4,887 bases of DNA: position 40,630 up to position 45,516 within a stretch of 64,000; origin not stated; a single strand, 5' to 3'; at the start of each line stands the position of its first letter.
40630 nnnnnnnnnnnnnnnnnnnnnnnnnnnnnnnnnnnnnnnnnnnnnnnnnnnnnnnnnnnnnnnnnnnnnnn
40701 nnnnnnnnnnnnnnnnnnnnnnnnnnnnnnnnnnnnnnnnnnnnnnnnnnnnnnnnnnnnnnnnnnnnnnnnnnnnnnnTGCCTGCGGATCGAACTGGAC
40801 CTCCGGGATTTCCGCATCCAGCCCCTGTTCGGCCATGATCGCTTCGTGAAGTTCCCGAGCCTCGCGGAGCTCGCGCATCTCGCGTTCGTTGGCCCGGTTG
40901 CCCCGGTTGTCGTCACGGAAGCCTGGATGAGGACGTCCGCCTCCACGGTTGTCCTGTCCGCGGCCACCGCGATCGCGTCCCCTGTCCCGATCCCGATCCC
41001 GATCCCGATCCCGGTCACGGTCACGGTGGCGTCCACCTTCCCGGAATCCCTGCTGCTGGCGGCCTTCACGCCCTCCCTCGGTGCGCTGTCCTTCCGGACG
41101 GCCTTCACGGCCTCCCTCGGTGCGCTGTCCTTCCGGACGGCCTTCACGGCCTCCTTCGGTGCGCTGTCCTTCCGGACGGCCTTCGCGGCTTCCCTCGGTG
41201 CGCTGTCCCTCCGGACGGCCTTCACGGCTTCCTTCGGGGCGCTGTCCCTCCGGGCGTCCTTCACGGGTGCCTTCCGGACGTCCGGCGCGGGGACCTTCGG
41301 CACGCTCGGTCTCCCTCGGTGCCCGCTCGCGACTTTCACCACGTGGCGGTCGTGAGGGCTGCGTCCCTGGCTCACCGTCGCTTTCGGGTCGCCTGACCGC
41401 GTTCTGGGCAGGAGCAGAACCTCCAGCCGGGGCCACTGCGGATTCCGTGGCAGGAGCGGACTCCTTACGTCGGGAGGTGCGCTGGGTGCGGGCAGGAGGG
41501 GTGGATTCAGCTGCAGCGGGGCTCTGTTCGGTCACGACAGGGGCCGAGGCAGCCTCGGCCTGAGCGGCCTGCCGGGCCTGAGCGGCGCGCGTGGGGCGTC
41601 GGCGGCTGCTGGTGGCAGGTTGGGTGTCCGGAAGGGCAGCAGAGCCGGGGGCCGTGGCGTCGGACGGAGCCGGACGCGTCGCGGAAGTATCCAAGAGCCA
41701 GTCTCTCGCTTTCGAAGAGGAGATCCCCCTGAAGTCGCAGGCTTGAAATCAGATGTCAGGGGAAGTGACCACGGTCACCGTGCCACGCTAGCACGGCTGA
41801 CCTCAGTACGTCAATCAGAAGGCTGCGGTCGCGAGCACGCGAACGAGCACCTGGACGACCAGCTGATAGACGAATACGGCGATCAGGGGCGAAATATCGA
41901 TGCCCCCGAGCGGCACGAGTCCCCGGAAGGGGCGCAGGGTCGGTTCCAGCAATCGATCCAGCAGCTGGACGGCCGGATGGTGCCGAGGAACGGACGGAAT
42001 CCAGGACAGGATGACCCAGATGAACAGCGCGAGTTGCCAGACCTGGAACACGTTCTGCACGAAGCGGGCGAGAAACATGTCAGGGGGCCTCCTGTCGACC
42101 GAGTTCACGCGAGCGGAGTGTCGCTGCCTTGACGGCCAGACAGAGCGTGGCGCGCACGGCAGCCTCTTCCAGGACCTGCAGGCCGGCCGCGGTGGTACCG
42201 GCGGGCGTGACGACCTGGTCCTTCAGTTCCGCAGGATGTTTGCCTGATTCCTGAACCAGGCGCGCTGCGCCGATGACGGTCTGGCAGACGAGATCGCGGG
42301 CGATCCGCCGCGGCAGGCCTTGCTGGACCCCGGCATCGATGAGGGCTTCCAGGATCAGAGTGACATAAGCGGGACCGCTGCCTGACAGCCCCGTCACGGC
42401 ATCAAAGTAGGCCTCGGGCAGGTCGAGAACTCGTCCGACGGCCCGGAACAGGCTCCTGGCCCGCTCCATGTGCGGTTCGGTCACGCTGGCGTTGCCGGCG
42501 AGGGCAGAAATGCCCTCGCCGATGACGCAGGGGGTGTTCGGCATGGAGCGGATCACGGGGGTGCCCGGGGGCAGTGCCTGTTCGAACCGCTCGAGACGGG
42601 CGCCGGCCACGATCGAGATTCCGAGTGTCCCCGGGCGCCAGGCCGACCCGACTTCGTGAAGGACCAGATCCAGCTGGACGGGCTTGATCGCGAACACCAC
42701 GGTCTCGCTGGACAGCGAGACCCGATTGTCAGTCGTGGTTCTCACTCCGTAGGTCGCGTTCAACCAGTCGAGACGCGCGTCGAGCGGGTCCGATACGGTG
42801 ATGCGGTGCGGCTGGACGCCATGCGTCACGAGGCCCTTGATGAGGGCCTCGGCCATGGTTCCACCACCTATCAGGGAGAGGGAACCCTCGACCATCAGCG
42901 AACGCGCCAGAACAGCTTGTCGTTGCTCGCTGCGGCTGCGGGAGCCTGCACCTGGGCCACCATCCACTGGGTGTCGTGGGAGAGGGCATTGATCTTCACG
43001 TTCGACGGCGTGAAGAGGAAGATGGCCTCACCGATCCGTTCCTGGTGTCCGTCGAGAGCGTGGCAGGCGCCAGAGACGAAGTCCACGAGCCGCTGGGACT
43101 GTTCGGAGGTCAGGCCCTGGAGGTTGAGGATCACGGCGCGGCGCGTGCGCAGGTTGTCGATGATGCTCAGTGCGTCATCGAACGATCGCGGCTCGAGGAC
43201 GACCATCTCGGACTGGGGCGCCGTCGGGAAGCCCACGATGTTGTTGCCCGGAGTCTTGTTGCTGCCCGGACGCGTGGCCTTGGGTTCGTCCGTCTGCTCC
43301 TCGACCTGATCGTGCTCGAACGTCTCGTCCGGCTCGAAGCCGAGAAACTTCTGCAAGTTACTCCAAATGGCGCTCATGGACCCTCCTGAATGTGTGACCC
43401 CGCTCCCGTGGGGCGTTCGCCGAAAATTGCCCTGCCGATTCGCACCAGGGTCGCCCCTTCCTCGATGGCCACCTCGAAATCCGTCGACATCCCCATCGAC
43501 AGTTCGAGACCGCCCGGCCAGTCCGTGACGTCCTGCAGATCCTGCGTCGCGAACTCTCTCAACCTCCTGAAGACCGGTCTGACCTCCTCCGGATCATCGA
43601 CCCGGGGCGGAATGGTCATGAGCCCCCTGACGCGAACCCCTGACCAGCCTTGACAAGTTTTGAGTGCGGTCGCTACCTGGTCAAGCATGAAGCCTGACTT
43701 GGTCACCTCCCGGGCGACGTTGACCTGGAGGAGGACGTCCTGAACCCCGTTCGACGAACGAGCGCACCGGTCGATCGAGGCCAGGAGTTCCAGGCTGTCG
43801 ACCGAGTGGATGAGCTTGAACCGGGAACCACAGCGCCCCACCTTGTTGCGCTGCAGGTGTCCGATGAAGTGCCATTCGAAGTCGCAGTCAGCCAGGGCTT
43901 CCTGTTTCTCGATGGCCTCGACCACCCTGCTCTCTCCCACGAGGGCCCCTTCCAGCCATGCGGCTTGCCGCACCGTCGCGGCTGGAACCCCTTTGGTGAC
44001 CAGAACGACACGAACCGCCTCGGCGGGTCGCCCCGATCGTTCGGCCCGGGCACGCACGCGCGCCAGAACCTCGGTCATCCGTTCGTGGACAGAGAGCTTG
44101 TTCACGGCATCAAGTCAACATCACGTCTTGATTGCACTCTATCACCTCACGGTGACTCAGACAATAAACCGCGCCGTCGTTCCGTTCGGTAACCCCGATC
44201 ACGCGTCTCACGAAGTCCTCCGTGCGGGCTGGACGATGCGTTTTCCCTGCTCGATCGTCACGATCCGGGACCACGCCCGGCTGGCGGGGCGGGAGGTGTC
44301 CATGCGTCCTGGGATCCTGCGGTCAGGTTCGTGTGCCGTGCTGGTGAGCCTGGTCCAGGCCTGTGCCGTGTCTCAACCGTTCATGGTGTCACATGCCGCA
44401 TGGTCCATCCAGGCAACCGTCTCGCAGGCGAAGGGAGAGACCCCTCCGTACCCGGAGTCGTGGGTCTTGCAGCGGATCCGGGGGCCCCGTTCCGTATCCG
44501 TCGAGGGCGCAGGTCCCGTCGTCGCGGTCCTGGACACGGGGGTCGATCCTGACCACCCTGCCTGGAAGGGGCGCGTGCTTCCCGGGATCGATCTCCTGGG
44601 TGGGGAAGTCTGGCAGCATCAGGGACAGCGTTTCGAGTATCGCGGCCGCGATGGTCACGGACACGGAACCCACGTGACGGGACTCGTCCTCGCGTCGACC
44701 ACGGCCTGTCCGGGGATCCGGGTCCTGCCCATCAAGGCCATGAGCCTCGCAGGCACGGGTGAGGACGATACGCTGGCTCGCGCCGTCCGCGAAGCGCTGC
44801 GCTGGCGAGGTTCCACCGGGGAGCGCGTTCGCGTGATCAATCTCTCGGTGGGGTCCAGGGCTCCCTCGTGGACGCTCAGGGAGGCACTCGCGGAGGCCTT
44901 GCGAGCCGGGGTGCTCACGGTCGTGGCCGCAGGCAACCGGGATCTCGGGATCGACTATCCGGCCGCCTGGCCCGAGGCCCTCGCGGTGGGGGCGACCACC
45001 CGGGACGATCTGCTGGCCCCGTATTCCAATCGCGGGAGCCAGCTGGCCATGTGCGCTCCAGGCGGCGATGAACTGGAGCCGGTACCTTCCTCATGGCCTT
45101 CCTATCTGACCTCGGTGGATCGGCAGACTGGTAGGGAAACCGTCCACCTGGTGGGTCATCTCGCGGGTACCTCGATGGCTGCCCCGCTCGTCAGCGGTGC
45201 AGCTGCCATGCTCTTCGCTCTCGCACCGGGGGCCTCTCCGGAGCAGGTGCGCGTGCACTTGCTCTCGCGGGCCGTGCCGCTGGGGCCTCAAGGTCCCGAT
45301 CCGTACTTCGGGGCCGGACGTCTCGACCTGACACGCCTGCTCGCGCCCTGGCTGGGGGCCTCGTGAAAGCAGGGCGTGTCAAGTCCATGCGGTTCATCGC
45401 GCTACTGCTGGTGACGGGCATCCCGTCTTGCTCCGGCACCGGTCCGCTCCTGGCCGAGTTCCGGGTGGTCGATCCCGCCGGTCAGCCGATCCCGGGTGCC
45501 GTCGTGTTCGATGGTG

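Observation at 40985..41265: Rho factor carries a 290-aa R/E/G-rich N-terminal insertion encoded by perfect tandem 39-bp repeats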

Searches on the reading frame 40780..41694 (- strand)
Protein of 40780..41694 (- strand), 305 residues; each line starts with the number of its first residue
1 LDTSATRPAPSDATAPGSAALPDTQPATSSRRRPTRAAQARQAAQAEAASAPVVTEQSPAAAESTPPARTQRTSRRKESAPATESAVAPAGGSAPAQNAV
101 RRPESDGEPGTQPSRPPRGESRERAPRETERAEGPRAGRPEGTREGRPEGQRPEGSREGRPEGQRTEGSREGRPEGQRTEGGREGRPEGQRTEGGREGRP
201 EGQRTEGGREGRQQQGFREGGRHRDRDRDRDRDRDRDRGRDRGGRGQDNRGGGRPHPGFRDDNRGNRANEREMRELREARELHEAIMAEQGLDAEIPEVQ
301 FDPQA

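Call 29: find_homologous_proteins(query=window:40780-41694:-, max_evalue=0.00001)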
Query window:40780-41694:-: 8000 candidates shared short words with the query, none scored E <= 0.00001.

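Call 72: search_solved_structures(query=window:40780-41694:-, max_evalue=10, show_alignments=1)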
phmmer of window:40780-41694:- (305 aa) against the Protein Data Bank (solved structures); distinct sequences matched with E-value up to 10: 1.
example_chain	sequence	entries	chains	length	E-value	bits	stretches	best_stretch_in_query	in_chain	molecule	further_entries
6xkw_Y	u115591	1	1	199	8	9.1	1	5-71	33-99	Cytochrome c-type cyt cy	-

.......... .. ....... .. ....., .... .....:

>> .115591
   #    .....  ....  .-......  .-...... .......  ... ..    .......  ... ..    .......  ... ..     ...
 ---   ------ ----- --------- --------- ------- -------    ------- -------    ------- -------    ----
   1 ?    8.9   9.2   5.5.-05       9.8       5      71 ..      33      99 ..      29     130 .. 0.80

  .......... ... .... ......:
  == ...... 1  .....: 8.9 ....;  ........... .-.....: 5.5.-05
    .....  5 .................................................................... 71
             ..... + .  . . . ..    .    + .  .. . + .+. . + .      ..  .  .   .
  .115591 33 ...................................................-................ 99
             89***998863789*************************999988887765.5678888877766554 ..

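Call 76: search_protein_representatives(protein=window:40780-41694:-)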
Query: 305 residues. Proteins with E-value up to 0.001 (for the whole library): 13; up to 1e-10: 2; up to 1e-30: 1. The best 13 are listed.
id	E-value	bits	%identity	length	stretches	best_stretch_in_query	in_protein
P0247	8.5e-38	147.0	38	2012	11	141-212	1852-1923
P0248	4.0e-16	75.8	28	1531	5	131-207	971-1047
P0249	6.5e-08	48.9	55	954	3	137-200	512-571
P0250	1.4e-06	44.5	53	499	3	132-214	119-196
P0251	2.7e-06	43.6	47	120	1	145-211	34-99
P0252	2.0e-05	40.7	32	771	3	141-208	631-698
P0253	3.5e-05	39.9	57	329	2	132-227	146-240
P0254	4.1e-05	39.7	51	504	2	138-209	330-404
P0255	1.3e-04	38.0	57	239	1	125-203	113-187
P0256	1.9e-04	37.5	23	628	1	133-219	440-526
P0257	3.9e-04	36.5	62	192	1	126-214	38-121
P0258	4.4e-04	36.3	39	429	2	135-220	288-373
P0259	7.4e-04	35.6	19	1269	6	142-204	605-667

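Call 77: search_protein_families(library=pfam, proteins=[P0247, P0248, P0249, P0250, P0252, P0253, P0254, P0256, P0258, P0259], max_evalue=0.0001)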
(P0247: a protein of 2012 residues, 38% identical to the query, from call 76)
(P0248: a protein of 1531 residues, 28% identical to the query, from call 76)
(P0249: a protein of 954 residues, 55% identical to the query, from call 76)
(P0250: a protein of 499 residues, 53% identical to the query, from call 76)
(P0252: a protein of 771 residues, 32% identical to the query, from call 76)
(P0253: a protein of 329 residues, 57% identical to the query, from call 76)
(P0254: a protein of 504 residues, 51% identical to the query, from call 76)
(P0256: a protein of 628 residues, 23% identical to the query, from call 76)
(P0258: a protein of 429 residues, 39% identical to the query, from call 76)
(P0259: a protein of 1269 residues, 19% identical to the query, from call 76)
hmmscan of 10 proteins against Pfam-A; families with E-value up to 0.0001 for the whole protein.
P0247 (2012 aa): 5 families
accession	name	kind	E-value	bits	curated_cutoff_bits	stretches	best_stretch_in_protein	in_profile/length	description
PF00035.32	dsrm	-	2.6e-65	217.4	23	5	843-894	14-66/66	Double-stranded RNA binding motif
PF20965.2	DZF_C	-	3.9e-33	114.8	24.3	1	230-341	1-113/133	DZF C-terminal domain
PF07528.20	DZF_N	-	1.1e-30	107.6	27.1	1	13-225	43-209/210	DZF N-terminal domain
PF20932.3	Dicer_dsRBD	-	1.3e-11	45.4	26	0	555-580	58-83/89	Dicer, dsRNA-binding domain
PF14709.13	DND1_DSRM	-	2.1e-10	41.2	25.7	0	846-894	20-79/80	double strand RNA binding domain from DEAD END PROTEIN 1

P0248 (1531 aa): 0 families

P0249 (954 aa): 0 families

P0250 (499 aa): 1 family
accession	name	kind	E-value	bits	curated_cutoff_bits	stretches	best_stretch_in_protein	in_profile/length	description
PF01522.26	Polysacc_deac_1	-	7.7e-22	78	23.1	1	315-436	6-124/124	Polysaccharide deacetylase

P0252 (771 aa): 1 family
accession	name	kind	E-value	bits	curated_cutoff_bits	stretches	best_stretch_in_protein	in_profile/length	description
PF02671.26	PAH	-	2.3e-06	27.6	21.3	0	480-522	2-45/45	Paired amphipathic helix repeat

P0253 (329 aa): 5 families
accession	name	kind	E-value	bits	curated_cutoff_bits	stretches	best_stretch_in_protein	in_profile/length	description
PF13405.12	EF-hand_6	-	2.8e-09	36.3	25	0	73-92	3-22/30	EF-hand domain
PF00036.39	EF-hand_1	-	1.5e-08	34.1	25.4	0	22-40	6-24/29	EF hand domain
PF13499.12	EF-hand_7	-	1.8e-07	31.9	30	0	44-93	4-63/67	EF-hand domain pair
PF13202.12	EF-hand_5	-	5.5e-07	29.2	25.9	0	25-41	8-24/25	EF hand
PF09811.14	Yae1_N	-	1.9e-05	24.7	27.5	0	107-136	4-33/39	Essential protein Yae1, N terminal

P0254 (504 aa): 0 families

P0256 (628 aa): 2 families
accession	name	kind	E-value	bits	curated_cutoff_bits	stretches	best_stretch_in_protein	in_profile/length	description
PF19258.4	KxYKxGKxW_sig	-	4.6e-12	46.1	23.6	1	2-38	1-37/41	KxYKxGKxW signal peptide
PF03382.20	DUF285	-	4.7e-09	36.5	25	1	230-326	7-97/120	Mycoplasma protein of unknown function, DUF285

P0258 (429 aa): 0 families

P0259 (1269 aa): 3 families
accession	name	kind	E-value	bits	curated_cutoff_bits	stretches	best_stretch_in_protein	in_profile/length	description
PF24269.1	DUF7467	-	1.3e-50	171.5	27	3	1152-1266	3-116/116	Domain of unknown function (DUF7467)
PF17210.9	SdrD_B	-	1.1e-27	96.9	29.7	1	818-930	2-112/112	SdrD B-like domain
PF13620.12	CarboxypepD_reg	-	1.6e-07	32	32.3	1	832-881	6-55/82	Carboxypeptidase regulatory-like domain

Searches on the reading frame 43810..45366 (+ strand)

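Call 33: search_protein_families(library=ncbifam, proteins=[window:43810-45366:+], max_evalue=1e-10)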
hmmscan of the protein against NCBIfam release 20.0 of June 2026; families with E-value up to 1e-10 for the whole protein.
window:43810-45366:+ (518 aa): 3 families
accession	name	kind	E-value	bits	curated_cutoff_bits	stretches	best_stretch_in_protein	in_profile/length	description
TIGR03921.1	T7SS_mycosin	equivalog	2.1e-40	138.9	278.75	1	232-509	11-283/353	type VII secretion-associated serine protease mycosin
NF033595.1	denti_PrtP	equivalog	1.1e-22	80.4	300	1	343-507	342-498/606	dentilisin complex serine proteinase subunit PrtP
NF049966.1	QH_SP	equivalog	7.1e-21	74.6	165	1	238-493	2-216/219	subtilisin-like serine protease QhpE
